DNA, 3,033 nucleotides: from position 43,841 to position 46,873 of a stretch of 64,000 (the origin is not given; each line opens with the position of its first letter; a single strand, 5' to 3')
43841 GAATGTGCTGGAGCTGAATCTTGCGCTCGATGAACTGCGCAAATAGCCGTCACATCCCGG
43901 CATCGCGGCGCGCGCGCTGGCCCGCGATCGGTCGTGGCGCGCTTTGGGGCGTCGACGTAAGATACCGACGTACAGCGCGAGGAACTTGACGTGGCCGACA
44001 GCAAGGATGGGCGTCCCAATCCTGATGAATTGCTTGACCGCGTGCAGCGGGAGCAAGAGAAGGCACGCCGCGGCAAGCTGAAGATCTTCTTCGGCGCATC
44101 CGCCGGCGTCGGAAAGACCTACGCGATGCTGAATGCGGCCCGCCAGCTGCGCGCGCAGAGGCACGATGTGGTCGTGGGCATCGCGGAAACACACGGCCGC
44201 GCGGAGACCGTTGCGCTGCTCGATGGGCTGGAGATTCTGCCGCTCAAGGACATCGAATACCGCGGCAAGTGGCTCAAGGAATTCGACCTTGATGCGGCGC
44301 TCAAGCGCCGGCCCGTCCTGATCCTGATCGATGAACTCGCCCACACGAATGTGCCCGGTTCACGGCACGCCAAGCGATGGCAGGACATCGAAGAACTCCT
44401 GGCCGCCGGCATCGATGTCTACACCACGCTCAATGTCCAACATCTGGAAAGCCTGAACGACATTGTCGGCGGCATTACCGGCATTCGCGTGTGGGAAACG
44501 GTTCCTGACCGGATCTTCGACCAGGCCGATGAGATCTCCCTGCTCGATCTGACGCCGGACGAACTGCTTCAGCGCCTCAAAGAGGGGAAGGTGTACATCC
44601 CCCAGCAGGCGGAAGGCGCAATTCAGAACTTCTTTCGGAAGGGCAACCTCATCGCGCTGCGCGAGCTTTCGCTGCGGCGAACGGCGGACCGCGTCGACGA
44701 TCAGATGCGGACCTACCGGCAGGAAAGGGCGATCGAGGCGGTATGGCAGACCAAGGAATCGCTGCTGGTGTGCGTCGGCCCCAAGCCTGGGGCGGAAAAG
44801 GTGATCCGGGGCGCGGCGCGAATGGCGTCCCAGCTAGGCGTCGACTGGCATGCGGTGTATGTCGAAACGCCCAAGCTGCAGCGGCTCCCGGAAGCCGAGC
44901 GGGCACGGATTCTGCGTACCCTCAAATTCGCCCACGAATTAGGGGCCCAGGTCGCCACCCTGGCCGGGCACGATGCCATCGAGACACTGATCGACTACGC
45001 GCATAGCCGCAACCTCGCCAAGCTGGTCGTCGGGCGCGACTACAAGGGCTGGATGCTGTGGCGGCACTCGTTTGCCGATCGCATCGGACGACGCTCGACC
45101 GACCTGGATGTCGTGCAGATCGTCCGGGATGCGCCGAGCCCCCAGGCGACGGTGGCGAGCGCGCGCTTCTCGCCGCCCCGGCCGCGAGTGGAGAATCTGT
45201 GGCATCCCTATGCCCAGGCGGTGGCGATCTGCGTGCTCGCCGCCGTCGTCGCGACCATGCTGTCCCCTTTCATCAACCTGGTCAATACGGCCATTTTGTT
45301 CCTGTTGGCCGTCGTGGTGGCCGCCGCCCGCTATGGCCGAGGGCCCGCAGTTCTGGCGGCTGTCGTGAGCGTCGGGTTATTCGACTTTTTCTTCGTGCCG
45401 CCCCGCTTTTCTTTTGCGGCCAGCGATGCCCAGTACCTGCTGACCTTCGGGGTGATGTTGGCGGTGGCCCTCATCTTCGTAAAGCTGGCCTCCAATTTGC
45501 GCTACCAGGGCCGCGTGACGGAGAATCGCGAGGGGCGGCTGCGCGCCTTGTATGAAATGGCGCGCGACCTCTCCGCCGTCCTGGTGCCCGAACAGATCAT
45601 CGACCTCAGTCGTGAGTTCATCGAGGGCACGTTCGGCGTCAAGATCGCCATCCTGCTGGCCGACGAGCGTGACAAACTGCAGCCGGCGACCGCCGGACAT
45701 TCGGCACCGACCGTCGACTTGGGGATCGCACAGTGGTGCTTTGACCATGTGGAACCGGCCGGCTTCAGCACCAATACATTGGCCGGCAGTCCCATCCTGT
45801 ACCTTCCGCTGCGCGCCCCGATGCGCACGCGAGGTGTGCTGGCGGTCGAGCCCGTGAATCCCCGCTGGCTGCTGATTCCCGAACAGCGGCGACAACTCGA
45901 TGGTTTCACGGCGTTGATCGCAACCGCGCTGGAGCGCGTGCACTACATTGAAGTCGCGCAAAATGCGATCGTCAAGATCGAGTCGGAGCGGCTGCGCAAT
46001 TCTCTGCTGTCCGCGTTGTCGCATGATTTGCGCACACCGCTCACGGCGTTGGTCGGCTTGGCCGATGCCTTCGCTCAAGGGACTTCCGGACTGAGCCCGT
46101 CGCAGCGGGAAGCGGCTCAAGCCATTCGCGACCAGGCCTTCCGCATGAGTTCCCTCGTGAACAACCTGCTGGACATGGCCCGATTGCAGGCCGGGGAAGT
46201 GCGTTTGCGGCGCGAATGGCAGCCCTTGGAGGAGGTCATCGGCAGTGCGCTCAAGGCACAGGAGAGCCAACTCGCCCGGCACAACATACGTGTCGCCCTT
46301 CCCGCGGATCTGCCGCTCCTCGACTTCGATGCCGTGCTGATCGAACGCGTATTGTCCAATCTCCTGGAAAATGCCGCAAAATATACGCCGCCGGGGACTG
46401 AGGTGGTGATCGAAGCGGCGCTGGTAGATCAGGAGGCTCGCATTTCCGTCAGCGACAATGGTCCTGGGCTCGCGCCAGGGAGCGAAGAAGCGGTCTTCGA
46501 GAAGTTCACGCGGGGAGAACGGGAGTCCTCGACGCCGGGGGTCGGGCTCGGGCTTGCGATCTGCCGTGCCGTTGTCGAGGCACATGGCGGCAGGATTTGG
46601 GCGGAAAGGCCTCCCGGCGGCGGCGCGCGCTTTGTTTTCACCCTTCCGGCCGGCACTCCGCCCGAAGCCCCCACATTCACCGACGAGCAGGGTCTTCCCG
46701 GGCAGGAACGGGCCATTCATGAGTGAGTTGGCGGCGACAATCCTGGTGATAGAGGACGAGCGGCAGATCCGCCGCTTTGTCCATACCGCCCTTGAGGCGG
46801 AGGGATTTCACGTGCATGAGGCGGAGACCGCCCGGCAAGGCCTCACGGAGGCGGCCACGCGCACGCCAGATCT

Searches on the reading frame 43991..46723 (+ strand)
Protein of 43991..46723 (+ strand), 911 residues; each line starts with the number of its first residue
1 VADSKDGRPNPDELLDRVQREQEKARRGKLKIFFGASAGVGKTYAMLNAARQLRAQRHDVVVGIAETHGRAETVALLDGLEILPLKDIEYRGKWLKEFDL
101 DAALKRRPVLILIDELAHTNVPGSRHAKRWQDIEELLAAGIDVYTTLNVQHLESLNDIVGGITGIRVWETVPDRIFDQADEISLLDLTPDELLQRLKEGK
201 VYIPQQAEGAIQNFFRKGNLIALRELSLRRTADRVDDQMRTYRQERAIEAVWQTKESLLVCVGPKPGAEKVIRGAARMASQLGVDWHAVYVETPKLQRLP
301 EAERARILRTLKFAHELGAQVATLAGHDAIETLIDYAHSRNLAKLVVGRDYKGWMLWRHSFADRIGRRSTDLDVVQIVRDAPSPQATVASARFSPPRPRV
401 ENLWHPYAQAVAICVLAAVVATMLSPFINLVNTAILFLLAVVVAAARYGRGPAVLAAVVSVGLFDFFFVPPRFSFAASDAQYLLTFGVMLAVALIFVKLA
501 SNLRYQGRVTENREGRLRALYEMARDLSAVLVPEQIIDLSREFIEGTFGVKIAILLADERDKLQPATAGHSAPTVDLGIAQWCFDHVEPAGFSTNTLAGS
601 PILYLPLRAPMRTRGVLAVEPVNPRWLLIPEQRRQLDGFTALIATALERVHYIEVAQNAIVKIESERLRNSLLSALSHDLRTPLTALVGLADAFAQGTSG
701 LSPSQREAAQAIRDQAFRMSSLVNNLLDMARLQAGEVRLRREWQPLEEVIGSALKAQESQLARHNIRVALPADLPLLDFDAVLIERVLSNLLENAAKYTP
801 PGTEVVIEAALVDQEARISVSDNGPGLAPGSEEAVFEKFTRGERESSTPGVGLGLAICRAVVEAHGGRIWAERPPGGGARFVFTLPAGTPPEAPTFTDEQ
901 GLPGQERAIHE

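Call 70: search_protein_families(library=pfam, proteins=[window:43991-46723:+], max_evalue=0.001)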
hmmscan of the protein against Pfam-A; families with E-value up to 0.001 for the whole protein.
window:43991-46723:+ (911 aa): 5 families
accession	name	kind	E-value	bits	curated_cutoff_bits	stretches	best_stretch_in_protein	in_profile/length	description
PF02702.23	KdpD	-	4.9e-97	323.9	26.1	1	26-235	1-210/210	Osmosensitive K+ channel His kinase sensor domain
PF02518.31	HATPase_c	-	9.2e-30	103.8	26.4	1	780-887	2-109/111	Histidine kinase-, DNA gyrase B-, and HSP90-like ATPase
PF13493.11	DUF4118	-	6.7e-29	100.2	28.4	1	407-511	1-105/107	Domain of unknown function (DUF4118)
PF00512.31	HisKA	-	8.3e-17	61.4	26.9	1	669-735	2-66/66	His Kinase A (phospho-acceptor) domain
PF13492.12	GAF_3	-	1.1e-12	49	27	1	533-649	2-129/129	GAF domain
